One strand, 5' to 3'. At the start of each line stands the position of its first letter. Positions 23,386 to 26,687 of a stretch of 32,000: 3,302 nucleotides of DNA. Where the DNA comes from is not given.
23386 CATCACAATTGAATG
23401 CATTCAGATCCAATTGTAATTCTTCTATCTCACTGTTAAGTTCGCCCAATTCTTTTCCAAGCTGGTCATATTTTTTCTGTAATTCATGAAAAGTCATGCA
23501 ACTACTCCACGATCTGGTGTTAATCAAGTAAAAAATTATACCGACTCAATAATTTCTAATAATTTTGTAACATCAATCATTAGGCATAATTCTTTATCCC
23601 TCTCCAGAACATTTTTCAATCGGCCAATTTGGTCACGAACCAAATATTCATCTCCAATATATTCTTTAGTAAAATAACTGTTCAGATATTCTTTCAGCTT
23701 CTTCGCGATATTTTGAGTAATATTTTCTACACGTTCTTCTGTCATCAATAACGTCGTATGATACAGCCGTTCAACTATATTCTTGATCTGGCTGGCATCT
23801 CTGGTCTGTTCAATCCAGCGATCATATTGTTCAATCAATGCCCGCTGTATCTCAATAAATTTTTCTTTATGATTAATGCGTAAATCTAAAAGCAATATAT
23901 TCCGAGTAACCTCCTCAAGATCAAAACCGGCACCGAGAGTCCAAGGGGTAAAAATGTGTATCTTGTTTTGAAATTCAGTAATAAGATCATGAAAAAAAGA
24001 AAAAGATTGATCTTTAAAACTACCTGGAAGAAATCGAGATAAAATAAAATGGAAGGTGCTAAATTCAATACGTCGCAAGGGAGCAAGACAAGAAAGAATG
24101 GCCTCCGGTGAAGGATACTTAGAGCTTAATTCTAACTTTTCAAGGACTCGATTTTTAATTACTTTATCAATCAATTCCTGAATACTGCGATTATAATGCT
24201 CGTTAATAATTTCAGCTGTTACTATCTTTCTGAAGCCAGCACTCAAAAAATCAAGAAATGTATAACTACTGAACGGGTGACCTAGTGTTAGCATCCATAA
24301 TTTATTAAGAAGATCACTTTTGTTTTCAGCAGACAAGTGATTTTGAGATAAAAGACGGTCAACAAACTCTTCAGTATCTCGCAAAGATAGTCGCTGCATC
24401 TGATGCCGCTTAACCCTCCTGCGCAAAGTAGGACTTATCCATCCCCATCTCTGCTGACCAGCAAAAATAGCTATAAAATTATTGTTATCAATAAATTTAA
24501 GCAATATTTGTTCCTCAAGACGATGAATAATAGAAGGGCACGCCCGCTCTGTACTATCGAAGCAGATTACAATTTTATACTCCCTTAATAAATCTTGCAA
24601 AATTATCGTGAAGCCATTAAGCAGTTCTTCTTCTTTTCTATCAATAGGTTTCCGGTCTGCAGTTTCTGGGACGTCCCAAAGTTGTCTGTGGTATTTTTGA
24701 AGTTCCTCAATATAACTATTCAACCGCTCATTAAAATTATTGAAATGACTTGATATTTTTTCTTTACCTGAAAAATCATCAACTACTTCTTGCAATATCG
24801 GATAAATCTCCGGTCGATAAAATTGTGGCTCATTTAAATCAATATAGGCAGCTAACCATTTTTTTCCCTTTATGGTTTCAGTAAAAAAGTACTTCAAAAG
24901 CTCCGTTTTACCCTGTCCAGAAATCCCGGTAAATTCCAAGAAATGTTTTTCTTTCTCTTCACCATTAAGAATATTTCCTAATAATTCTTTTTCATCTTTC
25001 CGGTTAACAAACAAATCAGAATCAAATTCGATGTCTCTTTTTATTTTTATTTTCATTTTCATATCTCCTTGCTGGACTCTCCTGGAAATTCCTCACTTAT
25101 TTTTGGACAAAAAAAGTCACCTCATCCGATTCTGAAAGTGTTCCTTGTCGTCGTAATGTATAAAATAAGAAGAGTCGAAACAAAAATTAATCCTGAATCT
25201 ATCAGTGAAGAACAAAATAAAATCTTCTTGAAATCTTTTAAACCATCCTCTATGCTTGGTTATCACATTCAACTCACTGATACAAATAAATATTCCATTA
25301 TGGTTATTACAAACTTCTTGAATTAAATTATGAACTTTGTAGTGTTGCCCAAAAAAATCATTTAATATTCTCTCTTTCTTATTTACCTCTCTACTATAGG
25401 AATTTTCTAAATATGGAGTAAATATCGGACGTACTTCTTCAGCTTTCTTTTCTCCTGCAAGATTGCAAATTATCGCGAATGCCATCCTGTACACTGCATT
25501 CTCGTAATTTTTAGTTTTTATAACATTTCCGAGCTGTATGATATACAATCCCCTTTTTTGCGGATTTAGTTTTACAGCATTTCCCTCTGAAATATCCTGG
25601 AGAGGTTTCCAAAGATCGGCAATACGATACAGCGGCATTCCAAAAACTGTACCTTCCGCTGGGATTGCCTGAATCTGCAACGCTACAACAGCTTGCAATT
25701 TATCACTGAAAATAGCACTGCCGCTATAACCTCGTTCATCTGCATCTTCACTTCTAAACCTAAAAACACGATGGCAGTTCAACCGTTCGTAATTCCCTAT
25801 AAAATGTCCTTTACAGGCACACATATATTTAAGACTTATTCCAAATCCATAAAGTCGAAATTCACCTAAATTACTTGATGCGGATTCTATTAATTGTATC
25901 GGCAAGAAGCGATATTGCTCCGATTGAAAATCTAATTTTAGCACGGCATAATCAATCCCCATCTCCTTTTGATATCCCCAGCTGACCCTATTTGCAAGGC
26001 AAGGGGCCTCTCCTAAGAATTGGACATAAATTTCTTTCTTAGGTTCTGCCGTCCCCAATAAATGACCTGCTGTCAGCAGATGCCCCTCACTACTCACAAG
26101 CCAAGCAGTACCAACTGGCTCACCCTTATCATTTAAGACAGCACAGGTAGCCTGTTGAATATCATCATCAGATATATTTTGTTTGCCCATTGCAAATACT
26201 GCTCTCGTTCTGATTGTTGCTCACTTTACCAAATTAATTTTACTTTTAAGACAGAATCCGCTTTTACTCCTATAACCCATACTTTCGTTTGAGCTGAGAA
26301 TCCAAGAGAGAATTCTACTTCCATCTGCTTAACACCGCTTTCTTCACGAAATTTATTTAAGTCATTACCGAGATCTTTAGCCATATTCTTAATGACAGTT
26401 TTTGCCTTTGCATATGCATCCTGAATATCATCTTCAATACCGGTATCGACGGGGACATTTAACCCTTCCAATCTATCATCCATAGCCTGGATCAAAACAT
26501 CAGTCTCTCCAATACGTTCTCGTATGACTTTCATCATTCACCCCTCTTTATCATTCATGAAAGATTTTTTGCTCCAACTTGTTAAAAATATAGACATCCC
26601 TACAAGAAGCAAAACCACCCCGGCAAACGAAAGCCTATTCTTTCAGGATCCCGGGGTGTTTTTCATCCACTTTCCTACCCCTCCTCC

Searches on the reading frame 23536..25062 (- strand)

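Call 10: search_protein_families(library=pfam, proteins=[window:23536-25062:-], max_evalue=0.01)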
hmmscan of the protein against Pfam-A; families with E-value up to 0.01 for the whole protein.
window:23536-25062:- (508 aa): 2 families
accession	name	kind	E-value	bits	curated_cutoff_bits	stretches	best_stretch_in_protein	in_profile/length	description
PF20720.3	nSTAND3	-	0.0021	18.2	27.2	0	37-125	15-102/155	Novel STAND NTPase 3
PF13191.12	AAA_16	-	0.0033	18.4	32.6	0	19-174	3-144/167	AAA ATPase domain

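Call 11: search_protein_families(library=padloc, proteins=[window:23536-25062:-], max_evalue=0.01)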
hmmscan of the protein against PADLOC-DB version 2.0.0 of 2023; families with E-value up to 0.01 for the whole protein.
window:23536-25062:- (508 aa): 0 families

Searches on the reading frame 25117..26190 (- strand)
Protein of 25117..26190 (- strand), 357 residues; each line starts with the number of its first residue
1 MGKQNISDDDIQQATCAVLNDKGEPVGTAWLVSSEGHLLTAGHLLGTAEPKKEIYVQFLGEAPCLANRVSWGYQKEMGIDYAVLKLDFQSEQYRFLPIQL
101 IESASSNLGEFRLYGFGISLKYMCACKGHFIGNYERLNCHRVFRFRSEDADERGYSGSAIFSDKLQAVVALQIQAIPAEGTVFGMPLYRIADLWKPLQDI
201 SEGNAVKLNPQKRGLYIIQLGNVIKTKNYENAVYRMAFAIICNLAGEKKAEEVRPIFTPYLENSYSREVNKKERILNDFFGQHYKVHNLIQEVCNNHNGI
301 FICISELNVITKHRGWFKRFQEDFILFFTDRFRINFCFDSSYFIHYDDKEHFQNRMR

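Call 10: search_protein_families(library=pfam, proteins=[window:25117-26190:-], max_evalue=0.01)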
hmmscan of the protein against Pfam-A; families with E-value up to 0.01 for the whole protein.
window:25117-26190:- (357 aa): 1 family
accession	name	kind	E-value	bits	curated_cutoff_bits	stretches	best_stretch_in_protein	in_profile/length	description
PF13365.12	Trypsin_2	-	1.6e-08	35.8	27.6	1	27-170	1-143/144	Trypsin-like peptidase domain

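Call 11: search_protein_families(library=padloc, proteins=[window:25117-26190:-], max_evalue=0.01)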
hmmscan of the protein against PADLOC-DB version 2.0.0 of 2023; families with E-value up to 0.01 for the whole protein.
window:25117-26190:- (357 aa): 2 families
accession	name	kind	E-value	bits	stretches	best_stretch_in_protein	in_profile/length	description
PDLC03855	LmuA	-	4.3e-10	37.5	1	8-194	4-195/425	-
PDLC04593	PDC-M35A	-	0.0053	14.6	0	20-49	16-45/216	-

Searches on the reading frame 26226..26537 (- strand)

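Call 10: search_protein_families(library=pfam, proteins=[window:26226-26537:-], max_evalue=0.01)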
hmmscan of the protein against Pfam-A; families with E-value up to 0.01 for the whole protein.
window:26226-26537:- (103 aa): 1 family
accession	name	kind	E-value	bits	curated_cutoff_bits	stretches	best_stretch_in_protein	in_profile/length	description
PF19493.4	Trypco1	-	2.5e-09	38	24.6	1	12-103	7-96/98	Trypsin-co-occurring domain 1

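Call 11: search_protein_families(library=padloc, proteins=[window:26226-26537:-], max_evalue=0.01)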
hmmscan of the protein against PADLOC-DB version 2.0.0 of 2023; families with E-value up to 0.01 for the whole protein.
window:26226-26537:- (103 aa): 0 families
